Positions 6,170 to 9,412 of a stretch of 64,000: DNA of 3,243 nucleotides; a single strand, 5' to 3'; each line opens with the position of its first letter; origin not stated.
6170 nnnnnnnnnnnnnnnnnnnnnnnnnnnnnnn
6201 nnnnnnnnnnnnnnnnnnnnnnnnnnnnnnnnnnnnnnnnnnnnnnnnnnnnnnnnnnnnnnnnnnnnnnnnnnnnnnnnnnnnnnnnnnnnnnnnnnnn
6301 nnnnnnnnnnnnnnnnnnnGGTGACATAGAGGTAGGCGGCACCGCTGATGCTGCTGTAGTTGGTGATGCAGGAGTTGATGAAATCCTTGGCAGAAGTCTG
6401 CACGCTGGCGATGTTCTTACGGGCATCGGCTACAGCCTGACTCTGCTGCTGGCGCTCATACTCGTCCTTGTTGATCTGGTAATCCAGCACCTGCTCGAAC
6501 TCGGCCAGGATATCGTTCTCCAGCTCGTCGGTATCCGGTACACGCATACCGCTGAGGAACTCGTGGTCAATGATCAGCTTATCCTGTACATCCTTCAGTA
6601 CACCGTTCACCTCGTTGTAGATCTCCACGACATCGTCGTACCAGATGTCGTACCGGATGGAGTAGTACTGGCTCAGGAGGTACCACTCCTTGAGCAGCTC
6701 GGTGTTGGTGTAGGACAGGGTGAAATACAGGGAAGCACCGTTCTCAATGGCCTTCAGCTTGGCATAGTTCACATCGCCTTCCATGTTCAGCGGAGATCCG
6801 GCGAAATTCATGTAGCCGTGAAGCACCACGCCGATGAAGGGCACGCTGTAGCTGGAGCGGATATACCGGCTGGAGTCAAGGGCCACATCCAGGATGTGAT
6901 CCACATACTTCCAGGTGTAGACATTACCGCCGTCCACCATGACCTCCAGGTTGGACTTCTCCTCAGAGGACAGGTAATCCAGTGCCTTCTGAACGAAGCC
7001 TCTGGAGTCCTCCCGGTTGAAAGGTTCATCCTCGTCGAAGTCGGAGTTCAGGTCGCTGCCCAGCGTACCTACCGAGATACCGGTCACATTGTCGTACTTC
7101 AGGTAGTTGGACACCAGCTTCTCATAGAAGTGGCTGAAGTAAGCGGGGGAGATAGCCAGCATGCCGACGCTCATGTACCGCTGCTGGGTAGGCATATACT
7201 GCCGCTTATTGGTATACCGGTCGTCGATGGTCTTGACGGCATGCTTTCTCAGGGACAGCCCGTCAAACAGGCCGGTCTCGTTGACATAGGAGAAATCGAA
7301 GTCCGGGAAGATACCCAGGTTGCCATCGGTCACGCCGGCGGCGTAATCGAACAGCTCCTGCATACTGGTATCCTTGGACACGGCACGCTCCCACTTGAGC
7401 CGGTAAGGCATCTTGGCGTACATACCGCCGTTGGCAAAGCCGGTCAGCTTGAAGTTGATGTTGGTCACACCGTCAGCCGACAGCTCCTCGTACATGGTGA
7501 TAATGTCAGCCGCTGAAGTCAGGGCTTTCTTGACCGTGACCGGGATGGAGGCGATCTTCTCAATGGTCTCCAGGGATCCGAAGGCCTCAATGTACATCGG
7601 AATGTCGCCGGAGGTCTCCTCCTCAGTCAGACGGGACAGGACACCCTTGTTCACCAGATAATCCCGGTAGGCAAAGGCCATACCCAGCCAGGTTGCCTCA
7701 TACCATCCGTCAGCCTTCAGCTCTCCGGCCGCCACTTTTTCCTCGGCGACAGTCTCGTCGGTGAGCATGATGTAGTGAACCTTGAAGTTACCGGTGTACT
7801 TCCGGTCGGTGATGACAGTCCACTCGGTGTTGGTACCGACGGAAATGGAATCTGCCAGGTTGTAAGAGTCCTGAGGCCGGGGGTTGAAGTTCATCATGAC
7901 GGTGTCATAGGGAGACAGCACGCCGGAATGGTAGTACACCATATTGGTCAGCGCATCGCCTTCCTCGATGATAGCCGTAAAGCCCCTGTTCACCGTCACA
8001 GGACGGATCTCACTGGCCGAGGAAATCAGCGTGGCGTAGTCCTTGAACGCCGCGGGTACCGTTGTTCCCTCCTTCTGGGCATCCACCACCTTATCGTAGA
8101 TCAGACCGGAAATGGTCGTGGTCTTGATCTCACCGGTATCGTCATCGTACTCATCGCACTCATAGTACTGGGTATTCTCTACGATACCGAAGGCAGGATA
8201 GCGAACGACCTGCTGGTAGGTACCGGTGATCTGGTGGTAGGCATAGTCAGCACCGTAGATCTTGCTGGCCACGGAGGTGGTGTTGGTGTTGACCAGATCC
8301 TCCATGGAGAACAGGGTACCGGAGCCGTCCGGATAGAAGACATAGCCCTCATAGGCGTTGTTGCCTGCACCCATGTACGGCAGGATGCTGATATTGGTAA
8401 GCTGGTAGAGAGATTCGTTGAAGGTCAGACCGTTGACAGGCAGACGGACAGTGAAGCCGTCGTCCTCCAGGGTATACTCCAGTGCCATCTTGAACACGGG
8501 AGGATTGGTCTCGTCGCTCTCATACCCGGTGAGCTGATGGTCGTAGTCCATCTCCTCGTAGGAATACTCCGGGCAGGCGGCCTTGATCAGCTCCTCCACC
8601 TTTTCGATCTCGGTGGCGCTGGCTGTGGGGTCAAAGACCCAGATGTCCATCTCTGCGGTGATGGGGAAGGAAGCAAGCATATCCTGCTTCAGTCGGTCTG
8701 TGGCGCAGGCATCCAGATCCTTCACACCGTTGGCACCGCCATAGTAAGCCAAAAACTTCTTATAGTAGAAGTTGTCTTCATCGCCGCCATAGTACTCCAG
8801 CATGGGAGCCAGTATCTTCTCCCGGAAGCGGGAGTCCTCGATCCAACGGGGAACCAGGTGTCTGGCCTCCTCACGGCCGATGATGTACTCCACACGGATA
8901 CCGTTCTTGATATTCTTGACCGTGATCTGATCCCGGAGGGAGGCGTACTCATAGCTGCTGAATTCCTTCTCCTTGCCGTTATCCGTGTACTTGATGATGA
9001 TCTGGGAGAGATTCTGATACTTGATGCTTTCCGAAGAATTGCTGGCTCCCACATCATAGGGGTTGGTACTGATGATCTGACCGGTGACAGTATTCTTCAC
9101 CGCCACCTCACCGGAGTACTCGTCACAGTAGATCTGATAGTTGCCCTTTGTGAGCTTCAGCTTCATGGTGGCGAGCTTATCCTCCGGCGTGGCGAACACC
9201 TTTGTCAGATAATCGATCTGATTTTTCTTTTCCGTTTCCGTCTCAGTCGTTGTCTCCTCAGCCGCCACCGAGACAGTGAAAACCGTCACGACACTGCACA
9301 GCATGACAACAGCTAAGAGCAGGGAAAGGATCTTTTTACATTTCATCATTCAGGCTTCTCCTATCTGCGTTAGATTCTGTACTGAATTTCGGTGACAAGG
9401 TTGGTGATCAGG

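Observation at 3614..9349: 1911-aa secreted protein occupying the SBP position of the second transporter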

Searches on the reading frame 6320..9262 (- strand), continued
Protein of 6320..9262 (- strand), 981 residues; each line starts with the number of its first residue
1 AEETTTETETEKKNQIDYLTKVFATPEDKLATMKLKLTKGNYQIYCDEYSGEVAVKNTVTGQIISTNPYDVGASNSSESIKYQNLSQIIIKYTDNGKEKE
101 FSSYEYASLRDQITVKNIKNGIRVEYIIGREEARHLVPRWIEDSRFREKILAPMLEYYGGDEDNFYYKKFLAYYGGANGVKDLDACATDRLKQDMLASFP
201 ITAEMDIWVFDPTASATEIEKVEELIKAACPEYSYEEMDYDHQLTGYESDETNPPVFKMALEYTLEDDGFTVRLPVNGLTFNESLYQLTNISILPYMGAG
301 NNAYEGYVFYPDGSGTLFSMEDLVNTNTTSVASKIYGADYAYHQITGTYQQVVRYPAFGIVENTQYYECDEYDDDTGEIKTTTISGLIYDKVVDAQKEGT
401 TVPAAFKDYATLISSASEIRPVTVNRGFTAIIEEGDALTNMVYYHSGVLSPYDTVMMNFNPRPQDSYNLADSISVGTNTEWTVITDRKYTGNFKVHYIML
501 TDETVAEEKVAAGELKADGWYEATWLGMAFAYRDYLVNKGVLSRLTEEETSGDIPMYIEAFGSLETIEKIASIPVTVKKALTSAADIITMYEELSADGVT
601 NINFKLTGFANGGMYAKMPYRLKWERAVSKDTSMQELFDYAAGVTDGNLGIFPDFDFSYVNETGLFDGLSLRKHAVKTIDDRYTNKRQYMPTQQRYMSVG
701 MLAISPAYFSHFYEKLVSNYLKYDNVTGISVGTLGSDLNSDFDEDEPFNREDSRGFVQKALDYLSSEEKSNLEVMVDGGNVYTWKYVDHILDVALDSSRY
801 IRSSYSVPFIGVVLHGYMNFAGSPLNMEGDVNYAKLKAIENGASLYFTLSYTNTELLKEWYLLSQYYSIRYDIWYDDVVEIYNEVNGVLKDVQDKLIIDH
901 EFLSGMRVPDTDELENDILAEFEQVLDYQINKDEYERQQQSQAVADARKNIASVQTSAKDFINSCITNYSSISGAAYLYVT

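Call 52: search_protein_families(library=pfam, proteins=[P0161, P0259, P0262, P0238, P0236], max_evalue=0.001)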
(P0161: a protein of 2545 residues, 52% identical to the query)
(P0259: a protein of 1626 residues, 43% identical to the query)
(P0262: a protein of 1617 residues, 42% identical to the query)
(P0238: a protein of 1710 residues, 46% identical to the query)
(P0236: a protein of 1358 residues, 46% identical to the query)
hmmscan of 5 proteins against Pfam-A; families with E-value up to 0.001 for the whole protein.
P0161 (2545 aa): 1 family
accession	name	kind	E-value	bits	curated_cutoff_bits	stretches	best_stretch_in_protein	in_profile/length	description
PF18952.6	DUF5696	-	5.4e-113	379.1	25.6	2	524-1021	130-576/612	Family of unknown function (DUF5696)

P0259 (1626 aa): 1 family
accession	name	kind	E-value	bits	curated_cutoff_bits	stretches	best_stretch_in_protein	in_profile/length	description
PF18952.6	DUF5696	-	4e-127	425.7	25.6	2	1013-1475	135-575/612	Family of unknown function (DUF5696)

P0262 (1617 aa): 2 families
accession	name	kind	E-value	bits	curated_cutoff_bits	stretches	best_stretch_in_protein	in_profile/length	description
PF18952.6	DUF5696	-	5.5e-136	455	25.6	2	939-1399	133-579/612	Family of unknown function (DUF5696)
PF21461.3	HL_N-beta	-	5.4e-06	26.5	27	1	868-901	15-47/57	Hyaluronate lyase, N-terminal beta-sheet domain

P0238 (1710 aa): 1 family
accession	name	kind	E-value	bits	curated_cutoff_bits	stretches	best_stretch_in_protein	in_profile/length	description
PF18952.6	DUF5696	-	1.8e-135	453.3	25.6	2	999-1473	128-573/612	Family of unknown function (DUF5696)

P0236 (1358 aa): 1 family
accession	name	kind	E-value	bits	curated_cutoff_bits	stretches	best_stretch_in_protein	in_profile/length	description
PF18952.6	DUF5696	-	2.4e-128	429.8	25.6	2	740-1228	131-580/612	Family of unknown function (DUF5696)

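Call 60: search_protein_families(library=pfam, proteins=[L017:16-1635:-, L011:28-1566:+, L017:17792-18583:-, L046:16022-18757:-, L064:17056-18102:-, L043:18673-19416:-, L042:2-709:+, L079:194-1336:+, L009:17946-18779:+, L060:15711-17105:+], max_evalue=0.0001)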
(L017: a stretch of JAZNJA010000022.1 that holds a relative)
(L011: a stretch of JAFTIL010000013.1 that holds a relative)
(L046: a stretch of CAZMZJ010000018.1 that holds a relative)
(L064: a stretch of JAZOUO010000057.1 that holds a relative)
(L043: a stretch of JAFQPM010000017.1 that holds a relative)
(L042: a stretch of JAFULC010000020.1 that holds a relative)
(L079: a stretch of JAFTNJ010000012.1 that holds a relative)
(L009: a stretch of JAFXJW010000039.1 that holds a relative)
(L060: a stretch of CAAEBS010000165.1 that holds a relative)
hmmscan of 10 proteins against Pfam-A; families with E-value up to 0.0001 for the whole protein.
L017:16-1635:- (539 aa): 9 families
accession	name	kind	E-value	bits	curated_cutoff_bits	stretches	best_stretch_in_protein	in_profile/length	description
PF10672.15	Methyltrans_SAM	-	1.6e-26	93.6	27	1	315-496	77-252/286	S-adenosylmethionine-dependent methyltransferase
PF17785.7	PUA_3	-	2.2e-22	79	22.6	1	122-185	1-64/64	PUA-like domain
PF13847.12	Methyltransf_31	-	1.5e-10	41.4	27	1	360-489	2-115/145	Methyltransferase domain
PF03602.21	Cons_hypoth95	-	2.3e-10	40.8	24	1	360-450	40-126/182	Conserved hypothetical protein 95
PF02475.24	TRM5-TYW2_MTfase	-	2e-09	38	28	1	324-423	1-99/164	TRM5/TYW2 methyltransferase domain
PF09445.16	Methyltransf_15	-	1.8e-08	34.6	22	1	363-445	2-80/165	RNA cap guanine-N2 methyltransferase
PF05175.20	MTS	-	7.1e-08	32.7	23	1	362-499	32-157/170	Methyltransferase small domain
PF13649.12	Methyltransf_25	-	2.9e-06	28.3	27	1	365-423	1-58/97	Methyltransferase domain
PF06325.19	PrmA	-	4.5e-06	26.8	22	1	359-421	159-222/296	Ribosomal protein L11 methyltransferase (PrmA)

L011:28-1566:+ (512 aa): 0 families

L017:17792-18583:- (263 aa): 2 families
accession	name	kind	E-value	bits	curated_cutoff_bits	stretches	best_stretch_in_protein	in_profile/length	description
PF15714.11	SpoVT_C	-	3.7e-37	127.7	27.5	1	133-262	1-128/128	Stage V sporulation protein T C-terminal, transcription factor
PF04014.23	MazE_antitoxin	-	9.5e-11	41.9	24.7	1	86-129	1-44/48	Antidote-toxin recognition MazE, bacterial antitoxin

L046:16022-18757:- (911 aa): 3 families
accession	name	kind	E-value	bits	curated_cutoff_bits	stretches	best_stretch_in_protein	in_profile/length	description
PF01411.24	tRNA-synt_2c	-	7.7e-193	642.4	30.3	1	39-586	2-550/552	tRNA synthetases class II (A)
PF07973.19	tRNA_SAD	-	1.1e-20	73.7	24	1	685-728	1-44/44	Threonyl and Alanyl tRNA synthetase second additional domain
PF02272.25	DHHA1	-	1.6e-14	54.7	25.9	1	804-906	2-101/102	DHHA1 domain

L064:17056-18102:- (348 aa): 1 family
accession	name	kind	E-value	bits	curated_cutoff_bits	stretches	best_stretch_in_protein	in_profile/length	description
PF03419.18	Peptidase_U4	-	5.8e-48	164.1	28.4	1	64-342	2-281/284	Sporulation factor SpoIIGA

L043:18673-19416:- (247 aa): 4 families
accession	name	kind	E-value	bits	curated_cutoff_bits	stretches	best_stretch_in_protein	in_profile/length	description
PF04542.20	Sigma70_r2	-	8.7e-16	57.9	24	1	70-138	1-69/71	Sigma-70 region 2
PF04545.22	Sigma70_r4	-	9.1e-15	54.4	24.1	1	189-239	2-48/50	Sigma-70, region 4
PF01381.28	HTH_3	-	1.4e-06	28.6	23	1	212-234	10-32/55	Helix-turn-helix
PF08281.18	Sigma70_r4_2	-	4.3e-05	23.5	25.7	1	183-226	2-41/54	Sigma-70, region 4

L042:2-709:+ (235 aa): 0 families

L079:194-1336:+ (380 aa): 1 family
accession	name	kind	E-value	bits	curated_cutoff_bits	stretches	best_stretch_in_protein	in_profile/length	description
PF01458.23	SUFBD_core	-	1.8e-26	93.5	27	1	159-378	17-232/232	SUF system FeS cluster assembly, SufBD core domain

L009:17946-18779:+ (277 aa): 0 families

L060:15711-17105:+ (464 aa): 1 family
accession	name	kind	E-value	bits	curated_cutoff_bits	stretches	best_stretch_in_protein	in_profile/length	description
PF01554.23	MatE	-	7.9e-39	133.4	24.9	2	42-202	1-161/161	MatE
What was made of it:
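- Flanking CAZymes differ from taxon to taxon, and in the window's clade the flanks are housekeeping or sporulation genes (call 60).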

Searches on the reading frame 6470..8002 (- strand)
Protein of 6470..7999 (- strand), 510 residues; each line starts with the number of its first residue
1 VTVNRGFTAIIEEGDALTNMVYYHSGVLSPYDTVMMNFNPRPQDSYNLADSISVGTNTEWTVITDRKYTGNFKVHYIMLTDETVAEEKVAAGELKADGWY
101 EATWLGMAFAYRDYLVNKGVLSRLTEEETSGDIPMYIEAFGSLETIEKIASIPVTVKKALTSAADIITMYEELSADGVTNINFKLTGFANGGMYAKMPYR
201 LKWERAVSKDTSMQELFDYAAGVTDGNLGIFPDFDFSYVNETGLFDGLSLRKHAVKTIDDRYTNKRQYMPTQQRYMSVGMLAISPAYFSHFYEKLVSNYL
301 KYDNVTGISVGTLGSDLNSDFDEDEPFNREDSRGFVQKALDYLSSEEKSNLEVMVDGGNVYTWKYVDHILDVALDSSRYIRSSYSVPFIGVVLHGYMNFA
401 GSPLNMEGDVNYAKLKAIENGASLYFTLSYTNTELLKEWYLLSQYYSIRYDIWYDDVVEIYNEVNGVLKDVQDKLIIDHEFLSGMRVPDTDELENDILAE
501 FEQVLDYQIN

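Call 36: search_protein_families(library=pfam, proteins=[window:6470-7999:-], max_evalue=10)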
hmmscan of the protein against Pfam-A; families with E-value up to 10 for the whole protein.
window:6470-7999:- (510 aa): 1 family
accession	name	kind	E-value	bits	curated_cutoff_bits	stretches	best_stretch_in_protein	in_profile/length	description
PF18952.6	DUF5696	-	2.9e-101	340.3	25.6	1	5-483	134-577/612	Family of unknown function (DUF5696)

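Call 89: search_protein_families(library=pfam, proteins=[window:6548-8002:-], max_evalue=0.001)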
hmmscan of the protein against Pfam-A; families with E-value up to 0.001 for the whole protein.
seq(485 aa): 1 family
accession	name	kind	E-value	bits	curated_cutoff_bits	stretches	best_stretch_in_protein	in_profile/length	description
PF18952.6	DUF5696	-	4.3e-101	339.7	25.6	1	6-483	134-576/612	Family of unknown function (DUF5696)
